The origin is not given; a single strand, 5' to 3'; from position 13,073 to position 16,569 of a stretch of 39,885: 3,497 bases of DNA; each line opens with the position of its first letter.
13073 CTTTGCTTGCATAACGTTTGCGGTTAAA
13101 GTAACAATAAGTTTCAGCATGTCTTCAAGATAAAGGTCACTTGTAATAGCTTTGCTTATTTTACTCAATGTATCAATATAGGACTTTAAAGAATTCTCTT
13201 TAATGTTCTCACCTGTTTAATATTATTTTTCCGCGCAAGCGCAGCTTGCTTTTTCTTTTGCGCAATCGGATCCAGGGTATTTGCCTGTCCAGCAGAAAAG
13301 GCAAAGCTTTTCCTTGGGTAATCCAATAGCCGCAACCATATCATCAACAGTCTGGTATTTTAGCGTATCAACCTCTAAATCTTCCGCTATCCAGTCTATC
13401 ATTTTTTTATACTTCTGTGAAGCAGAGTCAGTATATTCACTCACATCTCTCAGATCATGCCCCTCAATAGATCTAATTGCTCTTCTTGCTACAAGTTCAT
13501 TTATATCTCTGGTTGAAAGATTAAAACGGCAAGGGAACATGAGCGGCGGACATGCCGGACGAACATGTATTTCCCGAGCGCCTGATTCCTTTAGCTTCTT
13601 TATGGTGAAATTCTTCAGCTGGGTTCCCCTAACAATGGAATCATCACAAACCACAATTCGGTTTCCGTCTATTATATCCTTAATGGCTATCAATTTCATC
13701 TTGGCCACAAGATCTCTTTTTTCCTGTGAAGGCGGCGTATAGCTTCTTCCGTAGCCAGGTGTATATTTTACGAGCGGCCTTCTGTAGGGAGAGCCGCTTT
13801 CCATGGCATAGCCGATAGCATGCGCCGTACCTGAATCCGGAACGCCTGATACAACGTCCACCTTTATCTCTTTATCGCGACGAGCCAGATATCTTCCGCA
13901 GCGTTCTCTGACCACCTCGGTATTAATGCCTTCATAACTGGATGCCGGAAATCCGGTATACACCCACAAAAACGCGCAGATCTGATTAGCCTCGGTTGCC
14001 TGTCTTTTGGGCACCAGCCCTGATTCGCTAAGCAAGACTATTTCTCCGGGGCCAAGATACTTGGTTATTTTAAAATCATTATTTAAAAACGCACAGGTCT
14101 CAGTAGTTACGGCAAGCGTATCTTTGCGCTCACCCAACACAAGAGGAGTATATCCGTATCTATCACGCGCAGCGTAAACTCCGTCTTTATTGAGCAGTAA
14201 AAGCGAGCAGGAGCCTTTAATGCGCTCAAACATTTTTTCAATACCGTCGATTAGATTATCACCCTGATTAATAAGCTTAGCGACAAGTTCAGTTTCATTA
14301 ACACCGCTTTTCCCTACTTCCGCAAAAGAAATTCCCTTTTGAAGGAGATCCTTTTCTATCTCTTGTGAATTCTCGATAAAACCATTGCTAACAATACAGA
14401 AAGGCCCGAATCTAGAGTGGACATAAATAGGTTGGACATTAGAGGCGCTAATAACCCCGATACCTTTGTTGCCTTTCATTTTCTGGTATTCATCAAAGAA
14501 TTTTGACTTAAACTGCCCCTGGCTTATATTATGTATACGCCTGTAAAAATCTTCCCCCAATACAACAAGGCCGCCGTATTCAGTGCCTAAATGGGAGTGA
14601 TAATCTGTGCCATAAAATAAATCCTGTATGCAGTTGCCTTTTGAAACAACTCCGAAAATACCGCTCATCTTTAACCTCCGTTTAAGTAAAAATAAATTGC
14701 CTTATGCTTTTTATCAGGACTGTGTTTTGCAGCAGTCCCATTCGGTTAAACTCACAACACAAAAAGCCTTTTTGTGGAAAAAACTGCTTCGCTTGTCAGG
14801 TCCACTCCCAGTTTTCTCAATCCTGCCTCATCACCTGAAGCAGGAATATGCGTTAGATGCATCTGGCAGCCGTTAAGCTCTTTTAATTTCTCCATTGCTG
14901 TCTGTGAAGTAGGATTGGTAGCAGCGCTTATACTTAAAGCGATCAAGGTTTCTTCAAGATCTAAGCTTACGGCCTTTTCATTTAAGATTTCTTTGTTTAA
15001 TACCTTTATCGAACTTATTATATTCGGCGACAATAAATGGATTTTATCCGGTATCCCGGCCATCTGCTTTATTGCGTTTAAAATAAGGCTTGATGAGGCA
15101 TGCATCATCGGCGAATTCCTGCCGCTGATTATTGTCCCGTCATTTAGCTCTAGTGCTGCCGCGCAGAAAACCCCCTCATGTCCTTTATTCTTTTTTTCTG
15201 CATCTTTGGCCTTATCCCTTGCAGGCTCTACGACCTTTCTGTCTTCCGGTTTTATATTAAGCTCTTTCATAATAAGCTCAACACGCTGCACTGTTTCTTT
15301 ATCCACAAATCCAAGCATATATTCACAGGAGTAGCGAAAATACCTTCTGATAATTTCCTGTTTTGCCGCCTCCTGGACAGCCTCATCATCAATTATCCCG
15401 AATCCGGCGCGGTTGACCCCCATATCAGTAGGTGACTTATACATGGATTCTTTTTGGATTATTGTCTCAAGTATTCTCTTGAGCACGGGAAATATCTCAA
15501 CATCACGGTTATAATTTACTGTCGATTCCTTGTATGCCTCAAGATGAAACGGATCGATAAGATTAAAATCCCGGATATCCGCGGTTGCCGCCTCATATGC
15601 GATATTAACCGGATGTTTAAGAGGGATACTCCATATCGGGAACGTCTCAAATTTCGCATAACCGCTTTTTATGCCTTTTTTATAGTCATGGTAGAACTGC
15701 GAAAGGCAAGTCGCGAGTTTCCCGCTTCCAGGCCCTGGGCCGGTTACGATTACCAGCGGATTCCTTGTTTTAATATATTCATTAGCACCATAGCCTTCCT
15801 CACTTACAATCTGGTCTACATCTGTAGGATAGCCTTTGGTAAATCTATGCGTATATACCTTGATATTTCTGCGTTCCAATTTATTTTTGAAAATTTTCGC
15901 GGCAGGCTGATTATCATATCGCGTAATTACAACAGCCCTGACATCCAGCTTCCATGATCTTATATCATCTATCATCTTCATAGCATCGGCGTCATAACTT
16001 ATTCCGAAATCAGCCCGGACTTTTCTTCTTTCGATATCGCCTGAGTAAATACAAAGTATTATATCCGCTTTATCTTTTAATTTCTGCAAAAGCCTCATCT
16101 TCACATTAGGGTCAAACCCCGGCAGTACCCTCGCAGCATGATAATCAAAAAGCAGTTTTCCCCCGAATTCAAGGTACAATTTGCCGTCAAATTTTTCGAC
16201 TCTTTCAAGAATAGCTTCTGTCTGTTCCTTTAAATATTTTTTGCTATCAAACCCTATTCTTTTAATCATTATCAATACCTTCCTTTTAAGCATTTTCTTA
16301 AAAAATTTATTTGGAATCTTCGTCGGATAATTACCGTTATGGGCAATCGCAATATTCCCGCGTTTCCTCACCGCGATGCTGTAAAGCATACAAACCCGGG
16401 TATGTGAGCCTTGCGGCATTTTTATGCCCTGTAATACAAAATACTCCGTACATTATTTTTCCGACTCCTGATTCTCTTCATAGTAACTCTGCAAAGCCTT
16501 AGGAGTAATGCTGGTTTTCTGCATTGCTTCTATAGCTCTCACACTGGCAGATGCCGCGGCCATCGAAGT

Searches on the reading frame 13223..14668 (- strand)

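Call 7: search_protein_families(library=pfam, proteins=[window:13223-14668:-], max_evalue=0.01)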
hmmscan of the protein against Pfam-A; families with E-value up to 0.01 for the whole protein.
window:13223-14668:- (481 aa): 2 families
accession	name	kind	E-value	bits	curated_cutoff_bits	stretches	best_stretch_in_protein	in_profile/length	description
PF13537.11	GATase_7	-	2.5e-15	57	25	1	74-195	9-122/123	Glutamine amidotransferase domain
PF13522.11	GATase_6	-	3.4e-06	27.6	27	1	75-189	27-129/130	Glutamine amidotransferase domain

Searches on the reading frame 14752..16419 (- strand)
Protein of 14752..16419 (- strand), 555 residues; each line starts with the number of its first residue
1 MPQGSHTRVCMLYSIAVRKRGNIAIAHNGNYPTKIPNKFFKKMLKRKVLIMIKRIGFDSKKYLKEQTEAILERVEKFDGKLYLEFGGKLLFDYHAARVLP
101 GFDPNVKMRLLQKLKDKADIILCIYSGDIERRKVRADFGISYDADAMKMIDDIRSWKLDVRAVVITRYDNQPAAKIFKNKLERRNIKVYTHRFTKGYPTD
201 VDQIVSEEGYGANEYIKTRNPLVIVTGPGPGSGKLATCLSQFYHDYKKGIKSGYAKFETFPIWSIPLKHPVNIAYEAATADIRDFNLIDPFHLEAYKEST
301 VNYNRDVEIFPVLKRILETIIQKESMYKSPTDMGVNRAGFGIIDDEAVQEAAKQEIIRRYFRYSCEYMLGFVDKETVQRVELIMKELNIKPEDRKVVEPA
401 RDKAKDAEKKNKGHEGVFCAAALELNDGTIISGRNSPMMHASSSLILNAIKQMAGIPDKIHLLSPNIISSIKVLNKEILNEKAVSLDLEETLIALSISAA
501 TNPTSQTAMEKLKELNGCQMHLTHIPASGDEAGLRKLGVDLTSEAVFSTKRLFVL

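Call 7: search_protein_families(library=pfam, proteins=[window:14752-16419:-], max_evalue=0.01)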
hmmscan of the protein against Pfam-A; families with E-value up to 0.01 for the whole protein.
window:14752-16419:- (555 aa): 2 families
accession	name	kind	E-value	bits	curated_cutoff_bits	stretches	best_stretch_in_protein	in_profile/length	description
PF08903.17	DUF1846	-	8.7e-171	567.6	27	1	55-387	1-332/333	Domain of unknown function DUF1846, N-terminal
PF20921.3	DUF1846_C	-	4e-56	189.4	27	1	392-553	1-153/153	Domain of unknown function DUF1846, C-terminal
